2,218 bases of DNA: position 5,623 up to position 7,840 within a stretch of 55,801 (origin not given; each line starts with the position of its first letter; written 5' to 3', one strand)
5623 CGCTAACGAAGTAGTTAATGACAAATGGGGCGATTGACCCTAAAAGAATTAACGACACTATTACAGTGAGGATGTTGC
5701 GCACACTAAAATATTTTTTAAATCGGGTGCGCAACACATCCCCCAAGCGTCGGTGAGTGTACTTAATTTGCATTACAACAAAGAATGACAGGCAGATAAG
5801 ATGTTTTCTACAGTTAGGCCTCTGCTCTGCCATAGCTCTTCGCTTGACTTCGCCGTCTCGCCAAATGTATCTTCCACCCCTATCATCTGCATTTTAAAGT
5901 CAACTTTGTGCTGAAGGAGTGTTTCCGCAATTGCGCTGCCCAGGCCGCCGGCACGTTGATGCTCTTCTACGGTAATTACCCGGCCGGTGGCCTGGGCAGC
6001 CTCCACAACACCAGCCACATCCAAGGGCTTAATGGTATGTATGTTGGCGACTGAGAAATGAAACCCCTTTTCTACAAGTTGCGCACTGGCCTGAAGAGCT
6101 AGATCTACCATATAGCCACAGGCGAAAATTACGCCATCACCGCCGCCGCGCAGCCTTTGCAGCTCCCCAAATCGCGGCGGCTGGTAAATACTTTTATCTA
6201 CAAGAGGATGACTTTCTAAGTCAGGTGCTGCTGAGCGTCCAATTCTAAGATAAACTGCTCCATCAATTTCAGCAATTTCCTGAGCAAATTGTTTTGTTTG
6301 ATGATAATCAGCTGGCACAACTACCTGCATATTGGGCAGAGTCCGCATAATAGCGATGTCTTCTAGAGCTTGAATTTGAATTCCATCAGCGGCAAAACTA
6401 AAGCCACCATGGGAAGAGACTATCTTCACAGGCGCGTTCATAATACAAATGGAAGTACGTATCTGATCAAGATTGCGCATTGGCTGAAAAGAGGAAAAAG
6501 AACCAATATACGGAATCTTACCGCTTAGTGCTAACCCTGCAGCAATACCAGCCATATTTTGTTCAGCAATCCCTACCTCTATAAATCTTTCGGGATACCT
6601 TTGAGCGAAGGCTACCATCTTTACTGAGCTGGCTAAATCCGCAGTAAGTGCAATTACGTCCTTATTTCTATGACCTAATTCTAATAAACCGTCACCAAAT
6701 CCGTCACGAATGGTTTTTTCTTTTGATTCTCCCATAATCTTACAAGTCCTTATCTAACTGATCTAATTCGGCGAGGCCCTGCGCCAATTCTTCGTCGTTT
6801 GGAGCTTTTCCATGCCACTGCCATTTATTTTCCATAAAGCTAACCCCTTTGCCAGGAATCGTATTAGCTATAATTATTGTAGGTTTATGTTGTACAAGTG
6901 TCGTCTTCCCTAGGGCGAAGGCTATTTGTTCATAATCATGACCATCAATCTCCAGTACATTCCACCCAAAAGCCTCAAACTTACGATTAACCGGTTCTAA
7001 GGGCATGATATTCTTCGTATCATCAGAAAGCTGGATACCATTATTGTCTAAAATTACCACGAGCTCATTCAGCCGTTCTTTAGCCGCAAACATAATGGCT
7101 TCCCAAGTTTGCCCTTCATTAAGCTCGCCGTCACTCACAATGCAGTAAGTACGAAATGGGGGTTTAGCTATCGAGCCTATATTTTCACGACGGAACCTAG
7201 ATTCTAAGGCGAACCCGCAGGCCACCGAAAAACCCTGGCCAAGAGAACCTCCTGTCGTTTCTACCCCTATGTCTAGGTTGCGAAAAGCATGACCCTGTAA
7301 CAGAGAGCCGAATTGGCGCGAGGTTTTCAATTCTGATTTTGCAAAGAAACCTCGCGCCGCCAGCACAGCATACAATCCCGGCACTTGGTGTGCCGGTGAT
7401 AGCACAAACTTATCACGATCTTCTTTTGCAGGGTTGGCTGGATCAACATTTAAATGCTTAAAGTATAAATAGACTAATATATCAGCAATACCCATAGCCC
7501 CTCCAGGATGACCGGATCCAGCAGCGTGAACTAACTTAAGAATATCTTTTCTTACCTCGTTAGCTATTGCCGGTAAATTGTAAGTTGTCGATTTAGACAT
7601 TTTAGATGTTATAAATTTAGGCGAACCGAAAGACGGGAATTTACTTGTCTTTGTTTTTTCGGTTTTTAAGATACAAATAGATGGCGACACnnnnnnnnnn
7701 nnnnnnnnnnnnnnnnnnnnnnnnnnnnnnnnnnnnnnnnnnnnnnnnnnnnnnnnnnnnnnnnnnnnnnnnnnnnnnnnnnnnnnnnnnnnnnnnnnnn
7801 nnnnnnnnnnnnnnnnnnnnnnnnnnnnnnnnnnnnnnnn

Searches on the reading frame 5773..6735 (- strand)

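Call 18: search_protein_families(library=pfam, proteins=[window:5773-6735:-], max_evalue=0.001)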
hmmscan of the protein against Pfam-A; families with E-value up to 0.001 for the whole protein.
window:5773-6735:- (320 aa): 2 families
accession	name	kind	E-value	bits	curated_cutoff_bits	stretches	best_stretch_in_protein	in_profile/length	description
PF02779.29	Transket_pyr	-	1.1e-36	126.5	27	1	7-170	3-172/174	Transketolase, pyrimidine binding domain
PF02780.25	Transketolase_C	-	2e-24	86.3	25.9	1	190-312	1-124/124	Transketolase, C-terminal domain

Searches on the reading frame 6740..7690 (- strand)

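Call 18: search_protein_families(library=pfam, proteins=[window:6740-7690:-], max_evalue=0.001)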
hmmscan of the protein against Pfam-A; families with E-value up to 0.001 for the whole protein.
window:6740-7690:- (316 aa): 5 families
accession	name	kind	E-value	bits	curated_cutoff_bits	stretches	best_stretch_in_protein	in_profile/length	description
PF00456.26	Transketolase_N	-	4.7e-56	190.6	22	1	42-304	5-270/334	Transketolase, thiamine diphosphate binding domain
PF13292.11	DXP_synthase_N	-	1.7e-09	37.8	21.2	1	32-223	11-177/274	1-deoxy-D-xylulose-5-phosphate synthase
PF09364.15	XFP_N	-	7.4e-05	22.2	23.7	1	174-257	154-241/364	XFP N-terminal domain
PF00676.26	E1_dh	-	0.00019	20.9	22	1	144-259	97-203/300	Dehydrogenase E1 component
PF02775.26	TPP_enzyme_C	-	0.00063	20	21.9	0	145-262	25-122/151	Thiamine pyrophosphate enzyme, C-terminal TPP binding domain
